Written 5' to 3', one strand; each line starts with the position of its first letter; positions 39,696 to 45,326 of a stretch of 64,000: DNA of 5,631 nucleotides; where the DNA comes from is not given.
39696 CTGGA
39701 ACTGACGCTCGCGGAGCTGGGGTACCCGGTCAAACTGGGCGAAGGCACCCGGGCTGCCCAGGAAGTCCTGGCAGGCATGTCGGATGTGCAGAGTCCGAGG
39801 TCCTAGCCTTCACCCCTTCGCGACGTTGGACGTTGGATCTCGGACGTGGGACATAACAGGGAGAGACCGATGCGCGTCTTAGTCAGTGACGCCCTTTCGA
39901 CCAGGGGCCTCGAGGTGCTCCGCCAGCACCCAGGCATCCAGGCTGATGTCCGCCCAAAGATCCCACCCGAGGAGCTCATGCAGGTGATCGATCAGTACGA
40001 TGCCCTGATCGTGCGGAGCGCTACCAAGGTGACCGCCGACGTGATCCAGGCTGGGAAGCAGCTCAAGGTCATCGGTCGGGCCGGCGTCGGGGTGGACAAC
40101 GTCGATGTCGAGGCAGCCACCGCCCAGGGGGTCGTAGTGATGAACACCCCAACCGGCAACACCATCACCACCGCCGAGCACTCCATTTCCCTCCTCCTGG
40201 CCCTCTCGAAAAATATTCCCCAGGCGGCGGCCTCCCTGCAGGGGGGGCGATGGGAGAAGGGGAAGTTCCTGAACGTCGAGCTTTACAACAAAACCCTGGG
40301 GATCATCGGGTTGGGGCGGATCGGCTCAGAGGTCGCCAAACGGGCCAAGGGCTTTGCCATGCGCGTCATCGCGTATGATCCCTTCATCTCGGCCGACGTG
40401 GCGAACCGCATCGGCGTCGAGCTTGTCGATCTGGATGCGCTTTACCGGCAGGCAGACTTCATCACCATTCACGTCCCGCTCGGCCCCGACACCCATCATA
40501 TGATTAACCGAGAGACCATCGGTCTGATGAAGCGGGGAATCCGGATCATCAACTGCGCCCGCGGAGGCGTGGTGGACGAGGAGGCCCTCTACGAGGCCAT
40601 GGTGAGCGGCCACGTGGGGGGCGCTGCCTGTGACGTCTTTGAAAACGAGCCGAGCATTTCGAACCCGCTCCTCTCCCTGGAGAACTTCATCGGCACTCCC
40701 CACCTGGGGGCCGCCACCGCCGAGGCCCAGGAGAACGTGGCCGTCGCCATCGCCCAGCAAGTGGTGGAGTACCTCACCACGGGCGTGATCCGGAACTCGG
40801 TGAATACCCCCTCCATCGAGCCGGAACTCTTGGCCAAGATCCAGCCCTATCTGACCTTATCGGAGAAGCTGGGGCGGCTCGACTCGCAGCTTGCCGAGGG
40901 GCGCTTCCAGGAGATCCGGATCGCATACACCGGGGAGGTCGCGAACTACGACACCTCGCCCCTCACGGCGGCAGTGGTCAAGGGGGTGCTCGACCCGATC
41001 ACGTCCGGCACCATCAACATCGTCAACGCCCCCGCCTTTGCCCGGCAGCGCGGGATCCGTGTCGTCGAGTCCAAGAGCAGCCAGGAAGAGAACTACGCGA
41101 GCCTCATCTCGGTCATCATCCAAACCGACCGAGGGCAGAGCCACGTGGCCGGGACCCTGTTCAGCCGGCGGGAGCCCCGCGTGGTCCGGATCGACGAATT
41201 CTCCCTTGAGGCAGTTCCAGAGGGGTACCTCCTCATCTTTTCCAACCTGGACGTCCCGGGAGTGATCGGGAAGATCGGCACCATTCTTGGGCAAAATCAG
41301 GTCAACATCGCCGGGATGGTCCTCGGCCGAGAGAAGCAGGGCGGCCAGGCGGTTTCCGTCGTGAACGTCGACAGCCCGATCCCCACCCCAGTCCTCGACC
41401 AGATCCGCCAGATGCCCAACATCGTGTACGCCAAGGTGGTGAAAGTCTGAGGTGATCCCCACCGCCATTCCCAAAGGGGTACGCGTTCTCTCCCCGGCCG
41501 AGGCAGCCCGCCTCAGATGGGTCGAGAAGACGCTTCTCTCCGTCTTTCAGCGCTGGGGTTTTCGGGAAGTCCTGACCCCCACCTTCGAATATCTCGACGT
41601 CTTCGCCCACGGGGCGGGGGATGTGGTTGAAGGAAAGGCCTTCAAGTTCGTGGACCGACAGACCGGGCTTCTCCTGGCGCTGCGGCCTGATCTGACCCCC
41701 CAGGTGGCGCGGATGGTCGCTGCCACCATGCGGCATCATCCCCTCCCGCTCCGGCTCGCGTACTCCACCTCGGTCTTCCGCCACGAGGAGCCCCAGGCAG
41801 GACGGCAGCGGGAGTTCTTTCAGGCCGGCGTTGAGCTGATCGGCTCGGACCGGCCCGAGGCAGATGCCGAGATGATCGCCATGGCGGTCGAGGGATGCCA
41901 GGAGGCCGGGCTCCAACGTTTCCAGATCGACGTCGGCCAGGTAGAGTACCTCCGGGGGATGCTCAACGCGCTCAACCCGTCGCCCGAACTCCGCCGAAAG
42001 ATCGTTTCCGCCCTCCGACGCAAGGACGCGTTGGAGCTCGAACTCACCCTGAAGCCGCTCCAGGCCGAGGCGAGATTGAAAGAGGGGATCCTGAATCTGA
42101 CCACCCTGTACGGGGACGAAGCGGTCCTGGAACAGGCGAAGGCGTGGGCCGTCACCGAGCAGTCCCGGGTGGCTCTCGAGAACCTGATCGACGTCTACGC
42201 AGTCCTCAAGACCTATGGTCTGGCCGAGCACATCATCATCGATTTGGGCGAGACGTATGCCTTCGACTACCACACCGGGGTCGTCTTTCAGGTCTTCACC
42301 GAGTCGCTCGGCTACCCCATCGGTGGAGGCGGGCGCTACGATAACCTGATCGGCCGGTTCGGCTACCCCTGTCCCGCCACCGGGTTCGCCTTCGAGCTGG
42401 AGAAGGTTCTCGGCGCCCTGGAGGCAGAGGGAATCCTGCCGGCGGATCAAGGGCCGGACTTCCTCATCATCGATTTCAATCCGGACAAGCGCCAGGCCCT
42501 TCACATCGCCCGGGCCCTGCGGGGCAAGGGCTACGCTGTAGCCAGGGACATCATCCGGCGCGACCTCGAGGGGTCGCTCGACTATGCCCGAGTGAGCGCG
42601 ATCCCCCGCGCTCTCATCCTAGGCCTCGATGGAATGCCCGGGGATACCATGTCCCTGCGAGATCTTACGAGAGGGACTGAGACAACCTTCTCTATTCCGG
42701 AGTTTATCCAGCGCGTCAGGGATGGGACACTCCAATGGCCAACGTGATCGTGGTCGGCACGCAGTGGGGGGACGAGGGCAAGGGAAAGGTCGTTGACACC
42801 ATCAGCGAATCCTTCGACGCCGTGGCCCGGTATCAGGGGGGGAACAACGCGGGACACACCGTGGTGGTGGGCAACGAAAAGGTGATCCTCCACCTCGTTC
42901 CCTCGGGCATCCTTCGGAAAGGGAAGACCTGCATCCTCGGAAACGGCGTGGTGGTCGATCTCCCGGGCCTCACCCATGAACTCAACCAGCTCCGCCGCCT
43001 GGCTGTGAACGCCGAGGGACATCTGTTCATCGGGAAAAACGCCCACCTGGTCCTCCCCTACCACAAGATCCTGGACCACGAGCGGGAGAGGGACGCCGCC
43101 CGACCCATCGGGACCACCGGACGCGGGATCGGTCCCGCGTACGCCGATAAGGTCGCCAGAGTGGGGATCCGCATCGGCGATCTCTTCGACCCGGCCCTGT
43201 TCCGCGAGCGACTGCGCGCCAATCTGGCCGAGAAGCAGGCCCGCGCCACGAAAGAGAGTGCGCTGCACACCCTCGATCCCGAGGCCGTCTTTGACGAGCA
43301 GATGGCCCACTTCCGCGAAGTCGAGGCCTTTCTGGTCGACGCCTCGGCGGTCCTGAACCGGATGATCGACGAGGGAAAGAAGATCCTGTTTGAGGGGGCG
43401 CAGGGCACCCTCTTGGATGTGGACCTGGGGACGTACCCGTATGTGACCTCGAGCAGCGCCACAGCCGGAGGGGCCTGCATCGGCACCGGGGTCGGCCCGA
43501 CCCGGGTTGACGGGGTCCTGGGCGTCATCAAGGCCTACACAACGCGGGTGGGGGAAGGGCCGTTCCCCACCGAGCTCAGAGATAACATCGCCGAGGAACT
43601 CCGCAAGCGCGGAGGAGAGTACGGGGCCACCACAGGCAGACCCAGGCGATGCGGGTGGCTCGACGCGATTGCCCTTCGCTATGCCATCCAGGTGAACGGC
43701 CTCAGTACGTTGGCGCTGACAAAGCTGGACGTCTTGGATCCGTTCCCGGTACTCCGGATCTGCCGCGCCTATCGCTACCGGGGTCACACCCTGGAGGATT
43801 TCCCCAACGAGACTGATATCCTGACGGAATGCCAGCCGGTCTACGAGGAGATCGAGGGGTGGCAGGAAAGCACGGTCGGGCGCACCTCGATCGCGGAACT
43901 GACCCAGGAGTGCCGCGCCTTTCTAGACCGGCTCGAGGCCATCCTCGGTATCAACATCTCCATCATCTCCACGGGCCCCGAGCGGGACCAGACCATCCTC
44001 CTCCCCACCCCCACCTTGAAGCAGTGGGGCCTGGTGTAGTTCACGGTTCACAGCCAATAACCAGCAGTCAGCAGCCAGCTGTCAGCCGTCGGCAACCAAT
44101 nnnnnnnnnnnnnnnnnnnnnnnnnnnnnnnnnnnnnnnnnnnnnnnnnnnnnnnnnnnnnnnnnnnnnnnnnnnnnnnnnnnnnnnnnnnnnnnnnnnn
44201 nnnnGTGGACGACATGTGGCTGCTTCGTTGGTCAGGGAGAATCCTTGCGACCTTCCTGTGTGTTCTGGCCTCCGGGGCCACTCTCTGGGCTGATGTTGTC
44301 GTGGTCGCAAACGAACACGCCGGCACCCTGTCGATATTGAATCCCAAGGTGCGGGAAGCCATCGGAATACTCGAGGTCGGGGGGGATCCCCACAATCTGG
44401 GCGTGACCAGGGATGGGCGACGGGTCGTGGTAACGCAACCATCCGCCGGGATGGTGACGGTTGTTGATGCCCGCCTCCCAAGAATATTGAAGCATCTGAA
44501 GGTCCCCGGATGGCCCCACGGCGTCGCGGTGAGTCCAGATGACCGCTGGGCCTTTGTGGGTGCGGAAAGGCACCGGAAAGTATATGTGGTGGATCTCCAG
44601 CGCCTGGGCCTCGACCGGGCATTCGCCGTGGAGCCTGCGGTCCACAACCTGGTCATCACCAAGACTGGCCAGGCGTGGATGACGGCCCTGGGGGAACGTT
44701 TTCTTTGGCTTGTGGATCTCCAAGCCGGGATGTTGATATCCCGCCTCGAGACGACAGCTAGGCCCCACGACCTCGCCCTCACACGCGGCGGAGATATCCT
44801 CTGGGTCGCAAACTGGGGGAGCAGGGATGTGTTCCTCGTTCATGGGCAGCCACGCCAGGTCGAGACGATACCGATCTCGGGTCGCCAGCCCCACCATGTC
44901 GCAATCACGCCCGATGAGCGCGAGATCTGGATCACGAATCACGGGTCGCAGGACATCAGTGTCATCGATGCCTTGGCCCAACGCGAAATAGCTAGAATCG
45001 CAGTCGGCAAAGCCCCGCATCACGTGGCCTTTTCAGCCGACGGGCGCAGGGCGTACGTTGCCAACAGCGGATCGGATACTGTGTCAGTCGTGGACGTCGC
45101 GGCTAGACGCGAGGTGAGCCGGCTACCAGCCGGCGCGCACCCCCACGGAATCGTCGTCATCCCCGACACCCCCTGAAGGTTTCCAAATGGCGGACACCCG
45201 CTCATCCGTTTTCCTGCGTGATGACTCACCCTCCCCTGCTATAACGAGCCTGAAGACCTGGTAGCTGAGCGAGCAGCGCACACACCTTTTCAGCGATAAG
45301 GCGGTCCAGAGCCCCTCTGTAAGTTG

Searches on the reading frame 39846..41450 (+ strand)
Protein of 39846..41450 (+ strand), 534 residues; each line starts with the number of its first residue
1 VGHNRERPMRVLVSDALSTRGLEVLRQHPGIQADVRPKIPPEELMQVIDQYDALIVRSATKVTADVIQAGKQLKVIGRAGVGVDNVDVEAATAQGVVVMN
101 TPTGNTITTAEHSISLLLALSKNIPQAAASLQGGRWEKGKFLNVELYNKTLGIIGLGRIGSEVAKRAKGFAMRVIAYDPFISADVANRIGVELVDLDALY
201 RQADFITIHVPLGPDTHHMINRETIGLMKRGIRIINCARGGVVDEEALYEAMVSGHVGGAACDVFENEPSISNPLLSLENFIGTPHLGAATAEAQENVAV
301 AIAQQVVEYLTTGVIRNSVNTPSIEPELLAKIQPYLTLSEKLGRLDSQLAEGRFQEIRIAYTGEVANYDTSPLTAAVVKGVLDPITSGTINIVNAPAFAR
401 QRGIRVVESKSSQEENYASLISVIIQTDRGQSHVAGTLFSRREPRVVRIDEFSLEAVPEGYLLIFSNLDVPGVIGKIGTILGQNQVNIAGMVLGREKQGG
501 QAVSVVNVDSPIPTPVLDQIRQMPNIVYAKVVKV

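Call 5: search_protein_families(library=pfam, proteins=[window:39846-41450:+], max_evalue=0.01)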
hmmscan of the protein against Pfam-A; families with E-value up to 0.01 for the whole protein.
window:39846-41450:+ (534 aa): 6 families
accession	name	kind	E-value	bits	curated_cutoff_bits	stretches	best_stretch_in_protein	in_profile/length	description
PF02826.25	2-Hacid_dh_C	-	2.5e-62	209.9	25.1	1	114-288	1-178/178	D-isomer specific 2-hydroxyacid dehydrogenase, NAD binding domain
PF00389.36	2-Hacid_dh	-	4.7e-38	130.3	24.6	1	11-320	1-134/134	D-isomer specific 2-hydroxyacid dehydrogenase, catalytic domain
PF19304.4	PGDH_inter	-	7.2e-37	126.6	27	1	331-449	1-118/119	D-3-phosphoglycerate dehydrogenase intervening domain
PF01842.31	ACT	-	7.6e-10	38.8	27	1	462-523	2-64/66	ACT domain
PF22629.2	ACT_AHAS_ss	-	0.0016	19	27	1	469-526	7-65/67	AHAS small subunit-like ACT domain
PF03446.21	NAD_binding_2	-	0.002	18.6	21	1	151-250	2-105/161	NAD binding domain of 6-phosphogluconate dehydrogenase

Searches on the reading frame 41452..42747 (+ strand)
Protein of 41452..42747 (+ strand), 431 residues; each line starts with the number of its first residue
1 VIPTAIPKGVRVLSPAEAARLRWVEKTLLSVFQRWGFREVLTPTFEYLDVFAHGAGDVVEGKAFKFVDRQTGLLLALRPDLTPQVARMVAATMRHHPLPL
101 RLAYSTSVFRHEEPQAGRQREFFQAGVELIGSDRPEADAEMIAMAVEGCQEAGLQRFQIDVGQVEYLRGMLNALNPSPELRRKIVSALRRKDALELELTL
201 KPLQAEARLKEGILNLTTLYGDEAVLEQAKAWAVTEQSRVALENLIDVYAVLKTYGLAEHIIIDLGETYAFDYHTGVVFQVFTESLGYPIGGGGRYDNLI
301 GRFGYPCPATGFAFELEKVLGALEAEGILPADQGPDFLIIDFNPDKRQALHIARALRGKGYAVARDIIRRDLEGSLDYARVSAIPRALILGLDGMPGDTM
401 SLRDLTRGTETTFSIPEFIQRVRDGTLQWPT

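Call 5: search_protein_families(library=pfam, proteins=[window:41452-42747:+], max_evalue=0.01)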
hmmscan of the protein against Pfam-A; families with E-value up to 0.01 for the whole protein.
window:41452-42747:+ (431 aa): 3 families
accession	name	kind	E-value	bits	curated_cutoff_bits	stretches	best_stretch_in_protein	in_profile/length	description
PF13393.11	tRNA-synt_His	-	1e-84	284.8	25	1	9-319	1-308/308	Histidyl-tRNA synthetase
PF00587.30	tRNA-synt_2b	-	9.5e-10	39.3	29.3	1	72-159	8-101/179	tRNA synthetase class II core domain (G, H, P, S and T)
PF03129.25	HGTP_anticodon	-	0.0079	16.8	21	0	347-423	16-92/94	Anticodon binding domain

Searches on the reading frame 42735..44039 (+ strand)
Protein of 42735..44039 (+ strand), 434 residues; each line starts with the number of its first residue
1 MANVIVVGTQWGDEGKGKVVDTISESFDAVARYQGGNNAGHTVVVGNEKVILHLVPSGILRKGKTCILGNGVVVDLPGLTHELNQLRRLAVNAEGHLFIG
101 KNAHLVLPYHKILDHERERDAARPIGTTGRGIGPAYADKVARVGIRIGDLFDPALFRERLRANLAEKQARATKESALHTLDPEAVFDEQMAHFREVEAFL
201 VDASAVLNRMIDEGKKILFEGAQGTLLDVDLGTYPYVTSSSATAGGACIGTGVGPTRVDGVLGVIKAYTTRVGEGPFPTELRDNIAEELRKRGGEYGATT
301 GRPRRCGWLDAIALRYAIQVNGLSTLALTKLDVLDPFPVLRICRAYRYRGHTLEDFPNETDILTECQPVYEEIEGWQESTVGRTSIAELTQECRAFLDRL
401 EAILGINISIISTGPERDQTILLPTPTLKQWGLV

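Call 5: search_protein_families(library=pfam, proteins=[window:42735-44039:+], max_evalue=0.01)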
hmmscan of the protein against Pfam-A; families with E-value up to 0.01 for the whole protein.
window:42735-44039:+ (434 aa): 1 family
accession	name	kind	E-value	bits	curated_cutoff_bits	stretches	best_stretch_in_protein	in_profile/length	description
PF00709.27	Adenylsucc_synt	-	2.2e-174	580.5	27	1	5-421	1-416/416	Adenylosuccinate synthetase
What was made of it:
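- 42735..44039 (+): purA (adenylosuccinate synthetase), the left-hand core-genome landmark of the variable locus. PF00709, E 2e-174 (call 5).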

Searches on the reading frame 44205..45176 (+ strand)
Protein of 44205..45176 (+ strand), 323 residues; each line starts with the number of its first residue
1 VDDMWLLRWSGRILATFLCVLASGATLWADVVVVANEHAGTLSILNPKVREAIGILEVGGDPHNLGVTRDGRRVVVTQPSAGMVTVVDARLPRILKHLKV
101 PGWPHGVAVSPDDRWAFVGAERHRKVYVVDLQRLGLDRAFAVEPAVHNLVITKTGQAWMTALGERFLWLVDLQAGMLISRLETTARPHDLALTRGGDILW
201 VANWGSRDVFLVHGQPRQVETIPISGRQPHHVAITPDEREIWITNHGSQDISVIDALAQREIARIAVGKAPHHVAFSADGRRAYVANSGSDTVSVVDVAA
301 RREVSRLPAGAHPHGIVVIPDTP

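Call 5: search_protein_families(library=pfam, proteins=[window:44205-45176:+], max_evalue=0.01)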
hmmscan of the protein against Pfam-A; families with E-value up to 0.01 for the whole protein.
window:44205-45176:+ (323 aa): 9 families
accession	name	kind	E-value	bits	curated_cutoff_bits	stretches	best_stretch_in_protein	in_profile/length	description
PF21783.3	YNCE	-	2.8e-20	73.4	27.1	1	28-320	38-335/339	YNCE-like beta-propeller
PF02239.22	Cytochrom_D1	-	7.1e-15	54.9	25.5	2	30-138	5-113/368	Cytochrome D1 heme domain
PF10282.15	Lactonase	-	2.8e-10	40.4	21.7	1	226-299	142-221/344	Lactonase, 7-bladed beta-propeller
PF25174.1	Beta-prop_THOC3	-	9.9e-09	35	305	1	230-304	50-123/272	THOC3 beta-propeller domain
PF24684.1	Vgb_lyase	-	1.2e-06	28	50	2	182-245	220-282/290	Virginiamycin B lyase family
PF08450.18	SGL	-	4.8e-06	26.8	26.3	0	82-184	115-223/246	SMP-30/Gluconolactonase/LRE-like region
PF07433.17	DUF1513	-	3e-05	23.7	27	0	66-113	223-269/304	Protein of unknown function (DUF1513)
PF01436.27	NHL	-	3.3e-05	24.2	20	0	185-202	2-18/28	NHL repeat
PF23393.2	Beta-prop_WDR90_POC16_2nd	-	0.00075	19.2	60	0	61-90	129-158/291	WDR90/POC16, second beta-propeller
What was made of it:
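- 44205..45176 (+): YncE-like beta-propeller gene. Together with the 588 bp that follow it (45177-45764), it lies between purA and the cassette only in this lineage. PF21783 (call 5).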
